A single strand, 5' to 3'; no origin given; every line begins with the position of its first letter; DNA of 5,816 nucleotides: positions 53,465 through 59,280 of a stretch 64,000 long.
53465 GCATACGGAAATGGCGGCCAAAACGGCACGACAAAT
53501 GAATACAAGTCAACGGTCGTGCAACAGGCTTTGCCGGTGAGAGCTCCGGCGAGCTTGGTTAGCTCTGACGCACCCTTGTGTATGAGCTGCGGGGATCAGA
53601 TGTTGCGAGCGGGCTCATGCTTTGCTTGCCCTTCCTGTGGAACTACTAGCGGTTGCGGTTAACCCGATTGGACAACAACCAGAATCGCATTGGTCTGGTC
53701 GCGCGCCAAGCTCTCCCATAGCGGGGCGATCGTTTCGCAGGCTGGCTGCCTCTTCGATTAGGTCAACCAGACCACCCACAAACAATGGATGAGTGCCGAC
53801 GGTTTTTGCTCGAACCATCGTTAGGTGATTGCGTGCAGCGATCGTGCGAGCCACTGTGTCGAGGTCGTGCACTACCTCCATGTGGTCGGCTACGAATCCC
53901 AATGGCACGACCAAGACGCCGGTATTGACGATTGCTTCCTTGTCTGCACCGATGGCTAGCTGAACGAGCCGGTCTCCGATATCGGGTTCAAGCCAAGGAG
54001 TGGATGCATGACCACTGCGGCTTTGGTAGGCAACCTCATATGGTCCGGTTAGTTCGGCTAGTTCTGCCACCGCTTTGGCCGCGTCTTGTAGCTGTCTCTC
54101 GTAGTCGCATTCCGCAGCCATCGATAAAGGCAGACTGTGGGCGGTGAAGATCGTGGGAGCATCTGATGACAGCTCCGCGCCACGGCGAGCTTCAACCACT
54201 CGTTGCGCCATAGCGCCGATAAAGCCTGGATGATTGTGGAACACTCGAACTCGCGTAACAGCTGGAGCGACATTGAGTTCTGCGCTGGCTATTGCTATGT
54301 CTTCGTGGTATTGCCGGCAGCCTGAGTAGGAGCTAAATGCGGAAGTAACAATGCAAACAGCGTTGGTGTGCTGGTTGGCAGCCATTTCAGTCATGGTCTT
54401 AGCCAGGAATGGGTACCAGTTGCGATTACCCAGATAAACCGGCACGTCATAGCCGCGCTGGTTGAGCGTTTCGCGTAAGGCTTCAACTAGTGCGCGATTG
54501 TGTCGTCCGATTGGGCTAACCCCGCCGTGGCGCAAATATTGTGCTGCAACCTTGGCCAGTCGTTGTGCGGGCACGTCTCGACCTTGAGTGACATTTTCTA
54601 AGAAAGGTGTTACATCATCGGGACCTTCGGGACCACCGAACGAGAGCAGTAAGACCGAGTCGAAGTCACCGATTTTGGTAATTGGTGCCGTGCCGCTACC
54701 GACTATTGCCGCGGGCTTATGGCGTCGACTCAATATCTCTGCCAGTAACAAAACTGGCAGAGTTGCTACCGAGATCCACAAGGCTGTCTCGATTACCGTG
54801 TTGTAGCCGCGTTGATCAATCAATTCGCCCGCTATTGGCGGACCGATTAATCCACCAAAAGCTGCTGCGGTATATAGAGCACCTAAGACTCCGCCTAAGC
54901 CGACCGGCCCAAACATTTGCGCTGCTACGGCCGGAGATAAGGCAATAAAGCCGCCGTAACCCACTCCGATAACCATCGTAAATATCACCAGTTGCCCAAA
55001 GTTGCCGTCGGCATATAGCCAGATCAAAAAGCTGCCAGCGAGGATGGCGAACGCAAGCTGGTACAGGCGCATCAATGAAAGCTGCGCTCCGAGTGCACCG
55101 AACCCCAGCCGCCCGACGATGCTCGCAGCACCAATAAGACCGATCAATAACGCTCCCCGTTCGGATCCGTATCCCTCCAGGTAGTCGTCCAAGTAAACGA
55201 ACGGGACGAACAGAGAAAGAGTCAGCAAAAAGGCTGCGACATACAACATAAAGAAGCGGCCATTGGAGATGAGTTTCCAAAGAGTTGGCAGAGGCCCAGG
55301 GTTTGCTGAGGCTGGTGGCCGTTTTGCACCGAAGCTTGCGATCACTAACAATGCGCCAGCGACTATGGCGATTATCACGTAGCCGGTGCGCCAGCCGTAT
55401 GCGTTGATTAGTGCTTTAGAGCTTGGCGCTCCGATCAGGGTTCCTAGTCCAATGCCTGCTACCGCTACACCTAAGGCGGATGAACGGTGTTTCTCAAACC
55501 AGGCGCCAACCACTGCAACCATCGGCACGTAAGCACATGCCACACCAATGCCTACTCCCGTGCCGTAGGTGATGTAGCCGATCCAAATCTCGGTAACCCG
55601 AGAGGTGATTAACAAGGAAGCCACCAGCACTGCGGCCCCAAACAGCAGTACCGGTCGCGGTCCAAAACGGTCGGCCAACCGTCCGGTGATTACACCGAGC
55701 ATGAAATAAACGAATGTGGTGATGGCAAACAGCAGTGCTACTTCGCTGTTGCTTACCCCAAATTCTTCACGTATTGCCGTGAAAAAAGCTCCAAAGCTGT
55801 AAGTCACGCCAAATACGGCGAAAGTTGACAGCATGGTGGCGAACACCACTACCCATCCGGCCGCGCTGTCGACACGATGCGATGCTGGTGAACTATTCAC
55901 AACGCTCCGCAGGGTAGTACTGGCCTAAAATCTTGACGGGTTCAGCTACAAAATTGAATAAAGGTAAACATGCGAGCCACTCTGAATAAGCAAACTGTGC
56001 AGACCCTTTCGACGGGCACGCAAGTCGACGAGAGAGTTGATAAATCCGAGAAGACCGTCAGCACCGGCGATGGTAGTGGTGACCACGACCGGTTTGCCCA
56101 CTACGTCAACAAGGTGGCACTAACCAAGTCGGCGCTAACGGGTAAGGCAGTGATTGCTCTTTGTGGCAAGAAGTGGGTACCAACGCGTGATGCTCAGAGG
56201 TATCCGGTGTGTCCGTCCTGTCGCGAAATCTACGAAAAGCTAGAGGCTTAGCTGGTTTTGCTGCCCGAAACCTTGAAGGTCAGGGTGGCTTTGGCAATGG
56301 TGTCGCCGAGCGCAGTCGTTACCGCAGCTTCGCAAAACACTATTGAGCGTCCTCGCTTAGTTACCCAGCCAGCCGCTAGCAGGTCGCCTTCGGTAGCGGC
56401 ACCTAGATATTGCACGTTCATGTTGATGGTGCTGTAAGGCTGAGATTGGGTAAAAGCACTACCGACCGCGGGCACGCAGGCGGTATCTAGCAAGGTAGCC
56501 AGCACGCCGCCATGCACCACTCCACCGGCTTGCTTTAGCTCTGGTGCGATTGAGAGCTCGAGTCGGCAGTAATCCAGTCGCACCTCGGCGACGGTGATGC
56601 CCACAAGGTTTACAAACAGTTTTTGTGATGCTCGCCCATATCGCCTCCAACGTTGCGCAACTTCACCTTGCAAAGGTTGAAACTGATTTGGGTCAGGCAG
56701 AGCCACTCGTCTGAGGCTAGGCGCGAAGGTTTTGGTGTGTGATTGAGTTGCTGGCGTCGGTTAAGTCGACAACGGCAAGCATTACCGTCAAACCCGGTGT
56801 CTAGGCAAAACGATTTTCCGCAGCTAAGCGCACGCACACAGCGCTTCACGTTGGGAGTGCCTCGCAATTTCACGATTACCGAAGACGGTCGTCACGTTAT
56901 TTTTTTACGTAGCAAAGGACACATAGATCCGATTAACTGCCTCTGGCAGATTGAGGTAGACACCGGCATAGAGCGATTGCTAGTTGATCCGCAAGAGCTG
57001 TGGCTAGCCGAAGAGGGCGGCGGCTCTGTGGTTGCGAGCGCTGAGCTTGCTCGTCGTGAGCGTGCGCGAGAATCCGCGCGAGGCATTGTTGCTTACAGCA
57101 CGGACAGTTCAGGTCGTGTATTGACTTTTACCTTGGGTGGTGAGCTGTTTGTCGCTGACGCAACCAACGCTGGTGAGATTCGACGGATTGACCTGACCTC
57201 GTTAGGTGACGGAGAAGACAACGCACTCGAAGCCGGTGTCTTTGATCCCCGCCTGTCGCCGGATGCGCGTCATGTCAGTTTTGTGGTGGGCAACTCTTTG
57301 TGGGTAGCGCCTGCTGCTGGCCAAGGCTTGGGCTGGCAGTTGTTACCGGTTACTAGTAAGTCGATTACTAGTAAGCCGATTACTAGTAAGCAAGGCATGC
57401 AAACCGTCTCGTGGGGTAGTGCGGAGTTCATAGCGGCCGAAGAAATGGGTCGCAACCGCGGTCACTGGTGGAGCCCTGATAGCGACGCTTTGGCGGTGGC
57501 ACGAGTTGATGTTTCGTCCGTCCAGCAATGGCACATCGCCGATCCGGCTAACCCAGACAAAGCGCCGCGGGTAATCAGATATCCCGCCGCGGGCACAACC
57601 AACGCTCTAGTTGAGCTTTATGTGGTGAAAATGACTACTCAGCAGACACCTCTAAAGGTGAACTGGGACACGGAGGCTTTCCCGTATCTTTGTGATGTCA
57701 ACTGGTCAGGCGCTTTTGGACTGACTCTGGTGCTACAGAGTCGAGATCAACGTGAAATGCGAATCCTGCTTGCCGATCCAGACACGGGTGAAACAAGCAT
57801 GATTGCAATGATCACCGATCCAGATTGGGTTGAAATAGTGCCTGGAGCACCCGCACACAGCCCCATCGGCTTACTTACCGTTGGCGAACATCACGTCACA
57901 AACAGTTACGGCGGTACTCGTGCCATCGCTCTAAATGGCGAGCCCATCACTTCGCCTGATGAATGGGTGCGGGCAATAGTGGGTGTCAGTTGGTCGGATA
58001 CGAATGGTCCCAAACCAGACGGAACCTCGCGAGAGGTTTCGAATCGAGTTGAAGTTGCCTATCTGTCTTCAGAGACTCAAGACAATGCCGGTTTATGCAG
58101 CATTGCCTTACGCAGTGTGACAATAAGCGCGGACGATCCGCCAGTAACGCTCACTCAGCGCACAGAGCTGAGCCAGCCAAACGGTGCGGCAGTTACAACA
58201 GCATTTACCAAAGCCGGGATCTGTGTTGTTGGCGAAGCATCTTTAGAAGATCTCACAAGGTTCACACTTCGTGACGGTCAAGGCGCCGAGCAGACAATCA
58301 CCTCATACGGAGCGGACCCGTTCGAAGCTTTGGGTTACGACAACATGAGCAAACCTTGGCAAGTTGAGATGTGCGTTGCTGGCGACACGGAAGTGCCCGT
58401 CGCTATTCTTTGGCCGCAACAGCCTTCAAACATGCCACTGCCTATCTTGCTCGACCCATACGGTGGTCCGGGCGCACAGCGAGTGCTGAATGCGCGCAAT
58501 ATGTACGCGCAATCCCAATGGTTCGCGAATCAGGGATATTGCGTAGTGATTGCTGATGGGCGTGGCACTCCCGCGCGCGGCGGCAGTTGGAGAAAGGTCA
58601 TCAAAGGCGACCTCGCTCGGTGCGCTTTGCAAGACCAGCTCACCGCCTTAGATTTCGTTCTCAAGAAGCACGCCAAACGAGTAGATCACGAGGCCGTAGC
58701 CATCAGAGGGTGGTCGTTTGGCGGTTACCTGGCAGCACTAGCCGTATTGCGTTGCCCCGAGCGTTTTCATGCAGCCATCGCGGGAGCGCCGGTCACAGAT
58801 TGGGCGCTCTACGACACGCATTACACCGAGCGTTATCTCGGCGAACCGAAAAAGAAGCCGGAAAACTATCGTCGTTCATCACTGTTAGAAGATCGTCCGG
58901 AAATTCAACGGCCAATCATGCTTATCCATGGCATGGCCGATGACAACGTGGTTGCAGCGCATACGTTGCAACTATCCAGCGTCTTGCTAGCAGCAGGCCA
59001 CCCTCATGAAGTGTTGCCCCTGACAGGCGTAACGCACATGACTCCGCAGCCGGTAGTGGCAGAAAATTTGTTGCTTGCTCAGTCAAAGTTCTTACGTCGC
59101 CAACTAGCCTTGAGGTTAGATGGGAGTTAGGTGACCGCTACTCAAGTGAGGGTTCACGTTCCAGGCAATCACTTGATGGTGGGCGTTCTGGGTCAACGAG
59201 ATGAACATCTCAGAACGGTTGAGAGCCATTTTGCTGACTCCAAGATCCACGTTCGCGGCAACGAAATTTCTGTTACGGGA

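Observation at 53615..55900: Single 761-aa ORF fusing a 12-TM MFS transporter to ferrochelatase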

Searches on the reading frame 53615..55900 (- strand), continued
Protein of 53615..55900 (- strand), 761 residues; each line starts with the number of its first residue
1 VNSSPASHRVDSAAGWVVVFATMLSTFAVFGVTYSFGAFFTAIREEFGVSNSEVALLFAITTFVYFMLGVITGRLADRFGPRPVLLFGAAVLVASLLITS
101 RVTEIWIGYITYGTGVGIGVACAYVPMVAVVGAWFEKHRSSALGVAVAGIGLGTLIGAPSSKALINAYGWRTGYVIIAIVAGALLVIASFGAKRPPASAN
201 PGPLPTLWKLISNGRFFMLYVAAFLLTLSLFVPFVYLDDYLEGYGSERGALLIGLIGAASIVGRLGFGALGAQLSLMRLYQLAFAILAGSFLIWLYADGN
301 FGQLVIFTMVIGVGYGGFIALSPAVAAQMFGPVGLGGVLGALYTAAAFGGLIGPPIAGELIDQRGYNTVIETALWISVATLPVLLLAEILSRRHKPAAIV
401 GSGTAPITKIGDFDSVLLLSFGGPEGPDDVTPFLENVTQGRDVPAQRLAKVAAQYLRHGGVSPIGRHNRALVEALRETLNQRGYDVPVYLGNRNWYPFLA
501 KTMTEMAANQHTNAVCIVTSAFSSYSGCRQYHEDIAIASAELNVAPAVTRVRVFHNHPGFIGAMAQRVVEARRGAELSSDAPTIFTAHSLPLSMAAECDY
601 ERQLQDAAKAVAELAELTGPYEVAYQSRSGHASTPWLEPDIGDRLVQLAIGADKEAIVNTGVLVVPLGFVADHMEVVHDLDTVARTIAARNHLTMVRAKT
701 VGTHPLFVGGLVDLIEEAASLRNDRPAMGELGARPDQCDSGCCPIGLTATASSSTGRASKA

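Call 36: predict_structure(alignment_id=A1)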
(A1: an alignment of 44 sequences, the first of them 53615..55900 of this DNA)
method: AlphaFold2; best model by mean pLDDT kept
length: 761 residues; sequences in the alignment: 44
mean_pLDDT: 86.7   pTM: 0.56
mean pLDDT of the five models: 86.7, 83.9, 83.6, 83.6, 81.3
residues with pLDDT >= 90: 419; 70-90: 270; 50-70: 39; < 50: 33
segments of 3 or more residues with pLDDT < 50: 1-6, 396-404, 746-761
pLDDT, mean of each block of 10 residues (from residue 1): 48 91 95 86 88 86 87 85 96 96 89 92 90 87 91 90 92 95 97 77 74 92 95 89 86 93 93 91 97 93 96 95 89 80 90 93 94 96 93 56 62 94 91 88 85 89 90 95 92 88 94 89 59 87 90 83 97 95 93 81 92 96 87 87 93 64 93 87 94 95 94 91 82 67 48 37 30
secondary structure, 60 per line:
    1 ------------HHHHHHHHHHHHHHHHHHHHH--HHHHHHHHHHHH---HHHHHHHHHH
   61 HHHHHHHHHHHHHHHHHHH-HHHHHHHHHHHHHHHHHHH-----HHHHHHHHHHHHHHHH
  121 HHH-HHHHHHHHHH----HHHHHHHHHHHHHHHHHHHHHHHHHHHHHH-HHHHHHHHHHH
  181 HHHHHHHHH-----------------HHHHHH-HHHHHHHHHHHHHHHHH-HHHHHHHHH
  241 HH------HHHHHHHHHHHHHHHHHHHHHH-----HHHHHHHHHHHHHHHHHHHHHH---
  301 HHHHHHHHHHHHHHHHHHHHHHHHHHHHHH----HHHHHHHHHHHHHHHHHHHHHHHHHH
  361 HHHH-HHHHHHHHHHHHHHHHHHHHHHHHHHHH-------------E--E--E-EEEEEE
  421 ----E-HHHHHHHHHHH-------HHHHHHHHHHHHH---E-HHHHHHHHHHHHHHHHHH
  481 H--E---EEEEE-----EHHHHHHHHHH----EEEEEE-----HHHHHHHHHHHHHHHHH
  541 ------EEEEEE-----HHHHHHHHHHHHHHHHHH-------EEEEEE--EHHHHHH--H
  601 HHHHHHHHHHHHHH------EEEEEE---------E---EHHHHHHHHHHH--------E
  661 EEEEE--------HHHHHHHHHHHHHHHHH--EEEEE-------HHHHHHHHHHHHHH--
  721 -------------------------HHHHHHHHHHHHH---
elements in order (helices of 4 or more, strands of 3 or more residues): H13-33 H36-47 H51-79 H81-99 H105-123 H125-134 H139-168 H170-189 H207-212 H214-230 H232-242 H249-270 H276-297 H301-330 H335-364 H366-393 E415-420 H427-437 H445-457 H463-481 E488-492 H499-508 E513-518 H524-540 E547-552 H558-575 E583-588 H592-597 H600-614 E621-626 H641-651 E660-665 H674-690 E693-697 H705-718 H746-758

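Call 40: find_encoding_contigs(protein=P0065, flank=4000, max_places=2)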
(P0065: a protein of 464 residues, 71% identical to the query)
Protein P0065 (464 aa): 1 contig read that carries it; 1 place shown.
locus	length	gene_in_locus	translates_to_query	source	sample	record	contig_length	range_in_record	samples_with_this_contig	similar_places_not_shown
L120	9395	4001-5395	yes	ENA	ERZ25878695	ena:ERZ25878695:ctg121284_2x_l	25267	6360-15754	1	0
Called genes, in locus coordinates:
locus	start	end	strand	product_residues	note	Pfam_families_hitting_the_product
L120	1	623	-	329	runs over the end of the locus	PF01695:IstB_IS21 (weak), PF02562:PhoH, PF13245:AAA_19, PF13604:AAA_30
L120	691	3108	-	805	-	PF00930:DPPIV_N, PF02129:Peptidase_S15, PF00326:Peptidase_S9, PF01738:DLH (weak), PF12146:Hydrolase_4 (weak)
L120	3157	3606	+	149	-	PF14539:DUF4442 (weak), PF13622:4HBT_3, PF03061:4HBT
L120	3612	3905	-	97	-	PF11238:DUF3039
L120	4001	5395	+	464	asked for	PF07690:MFS_1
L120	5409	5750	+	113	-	PF00762:Ferrochelatase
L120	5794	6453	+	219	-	PF00762:Ferrochelatase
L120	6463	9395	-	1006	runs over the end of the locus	PF08471:Ribonuc_red_2_N, PF02867:Ribonuc_red_lgC, PF12637:TSCPD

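Call 41: fold_search(model_id=the predicted structure, library=pdb)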
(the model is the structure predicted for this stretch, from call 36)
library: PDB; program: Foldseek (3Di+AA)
matches with E <= 10: 985; with E <= 0.001: 508
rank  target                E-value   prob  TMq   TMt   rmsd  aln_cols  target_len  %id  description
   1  6zgs_A                1.3e-14  1.00  0.45  0.82   3.5       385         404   25  Crystal structure of a MFS transporter with bound 3-phenylpropanoic acid at 2.39 Angstroem resolution (released 2021-10-20)
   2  9dwy                  5.0e-14  1.00  0.42  0.84   3.6       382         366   25  Cryo-EM structure of human MCT8 in complex with thyroid hormone T3 (released 2025-07-16)
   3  7ckr_A                5.2e-14  1.00  0.45  0.86   3.6       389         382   21  Cryo-EM structure of the human MCT1/Basigin-2 complex in the presence of anti-cancer drug candidate BAY-8002 in the ou (released 2020-12-23)
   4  9l0b_A                5.6e-14  1.00  0.45  0.85   3.4       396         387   23  structure of MCT2-embigin complex (released 2025-12-24)
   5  6g9x_A                6.1e-14  1.00  0.43  0.80   4.1       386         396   25  Crystal structure of a MFS transporter at 2.54 Angstroem resolution (released 2019-07-03)
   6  9fot_A                6.3e-14  1.00  0.44  0.82   4.0       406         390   26  Human monocarboxylate transporter 8 bound to Silychristin (released 2025-05-21)
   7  6hcl_A                7.2e-14  1.00  0.43  0.80   4.4       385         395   25  Crystal structure of a MFS transporter with Ligand at 2.69 Angstroem resolution (released 2019-07-03)
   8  6zgr_A                8.1e-14  1.00  0.44  0.81   4.3       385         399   25  Crystal structure of a MFS transporter with bound 1-hydroxynaphthalene-2-carboxylic acid at 2.67 Angstroem resolution (released 2021-10-20)
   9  6zgs_B                9.9e-14  1.00  0.44  0.87   3.1       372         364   24  Crystal structure of a MFS transporter with bound 3-phenylpropanoic acid at 2.39 Angstroem resolution (released 2021-10-20)
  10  8zko_A                1.1e-13  1.00  0.43  0.81   4.5       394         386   24  CryoEM structure of Thyroid Hormone Transporter MCT8 (released 2025-04-02)
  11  8aw7                  2.5e-13  1.00  0.37  0.87   2.8       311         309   24  Structure of coproporphyrin III-LmCpfC R45L (released 2022-12-28)
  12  6lz0_A                2.7e-13  1.00  0.43  0.84   3.7       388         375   21  Cryo-EM structure of human MCT1 in complex with Basigin-2 in the presence of lactate (released 2020-12-23)
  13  6zgr_B                3.4e-13  1.00  0.43  0.86   3.5       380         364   25  Crystal structure of a MFS transporter with bound 1-hydroxynaphthalene-2-carboxylic acid at 2.67 Angstroem resolution (released 2021-10-20)
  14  6hcl_B                3.7e-13  1.00  0.44  0.88   3.1       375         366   24  Crystal structure of a MFS transporter with Ligand at 2.69 Angstroem resolution (released 2019-07-03)
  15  1doz                  3.7e-13  1.00  0.36  0.85   3.1       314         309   26  CRYSTAL STRUCTURE OF FERROCHELATASE (released 2000-01-12)
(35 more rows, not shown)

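Call 52: search_protein_families(library=pfam, proteins=[P0186, P0247, P0210, P0151, P0126, P0195], max_evalue=0.001)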
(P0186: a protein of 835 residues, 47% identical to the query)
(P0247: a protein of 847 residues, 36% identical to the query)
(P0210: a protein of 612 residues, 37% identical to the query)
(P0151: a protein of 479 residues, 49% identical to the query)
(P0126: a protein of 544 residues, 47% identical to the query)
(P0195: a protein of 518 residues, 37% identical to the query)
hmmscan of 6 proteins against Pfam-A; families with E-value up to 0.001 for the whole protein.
P0186 (835 aa): 5 families
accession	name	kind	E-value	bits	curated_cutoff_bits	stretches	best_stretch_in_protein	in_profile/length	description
PF00762.24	Ferrochelatase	-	1.1e-73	248.4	27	1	4-324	2-316/317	Ferrochelatase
PF01593.30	Amino_oxidase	-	4.5e-53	181.5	19.8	1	382-823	1-442/443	Flavin containing amine oxidoreductase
PF13450.12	NAD_binding_8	-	1.2e-15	57.9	21.9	1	377-445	1-68/68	NAD(P)-binding Rossmann-like domain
PF01266.30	DAO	-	7.3e-12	45.9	27.9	2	374-412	1-37/353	FAD dependent oxidoreductase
PF07992.20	Pyr_redox_2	-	0.00024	21.1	26.1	0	371-413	141-179/291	Pyridine nucleotide-disulphide oxidoreductase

P0247 (847 aa): 1 family
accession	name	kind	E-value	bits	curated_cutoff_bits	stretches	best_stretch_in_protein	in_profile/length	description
PF07690.21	MFS_1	-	3e-37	128.8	33.4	2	122-404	53-347/347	Major Facilitator Superfamily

P0210 (612 aa): 2 families
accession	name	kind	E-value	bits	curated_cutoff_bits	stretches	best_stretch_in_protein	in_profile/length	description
PF07690.21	MFS_1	-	1.1e-32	113.8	33.4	2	228-465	4-254/347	Major Facilitator Superfamily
PF13676.11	TIR_2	-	3.7e-24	86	28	1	13-129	1-121/122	TIR domain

P0151 (479 aa): 1 family
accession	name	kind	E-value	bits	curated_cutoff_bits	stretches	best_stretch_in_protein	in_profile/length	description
PF00762.24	Ferrochelatase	-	1e-69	235.4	27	1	134-442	2-315/317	Ferrochelatase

P0126 (544 aa): 2 families
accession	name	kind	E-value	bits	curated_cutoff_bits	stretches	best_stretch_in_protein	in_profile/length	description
PF07690.21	MFS_1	-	1.4e-41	143.1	33.4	2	37-260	2-235/347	Major Facilitator Superfamily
PF06779.20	MFS_4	-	1.9e-07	31.2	26.3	1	98-400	62-363/364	Uncharacterised MFS-type transporter YbfB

P0195 (518 aa): 3 families
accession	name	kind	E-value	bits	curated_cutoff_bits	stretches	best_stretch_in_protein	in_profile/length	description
PF07690.21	MFS_1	-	1.7e-40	139.4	33.4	2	27-306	2-291/347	Major Facilitator Superfamily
PF06779.20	MFS_4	-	6.1e-09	36.1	26.3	1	82-390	58-362/364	Uncharacterised MFS-type transporter YbfB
PF12832.13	MFS_1_like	-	5.7e-05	22.8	25.2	1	201-374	195-369/373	MFS_1 like family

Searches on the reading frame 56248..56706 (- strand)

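Call 50: search_protein_families(library=ncbifam, proteins=[window:56248-56706:-], max_evalue=0.00001)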
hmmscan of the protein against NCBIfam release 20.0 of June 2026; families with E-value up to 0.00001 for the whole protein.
window:56248-56706:- (152 aa): 2 families
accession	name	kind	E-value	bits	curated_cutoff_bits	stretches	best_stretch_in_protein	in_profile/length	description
TIGR00369.1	unchar_dom_1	domain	1.4e-18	67.1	36.6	1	32-144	3-115/117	hotdog fold thioesterase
NF008675.0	PRK11688.1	equivalog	3e-08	33.6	107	1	30-147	24-156/156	thioesterase family protein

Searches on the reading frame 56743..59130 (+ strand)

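Call 50: search_protein_families(library=ncbifam, proteins=[window:56743-59130:+], max_evalue=0.00001)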
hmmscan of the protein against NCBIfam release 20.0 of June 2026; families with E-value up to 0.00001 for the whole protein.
window:56743-59130:+ (795 aa): 4 families
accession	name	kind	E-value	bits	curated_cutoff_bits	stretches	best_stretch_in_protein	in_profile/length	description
NF053518.1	DipepPtdsDpp5Prph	equivalog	7e-13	48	900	1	507-770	368-636/655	dipeptidyl-peptidase Dpp5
TIGR02821.1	fghA_ester_D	equivalog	2.8e-07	30.4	281.7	1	645-738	133-227/275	S-formylglutathione hydrolase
NF033523.0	lasso_peptidase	equivalog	8.3e-07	28.1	400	0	594-770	432-619/638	Atxe2 family lasso peptide isopeptidase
NF050058.1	e_dPHAscl_type1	hypoth_equivalog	6.7e-06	25.8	150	0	596-741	50-197/276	extracellular catalytic domain type 1 short-chain-length polyhydroxyalkanoate depolymerase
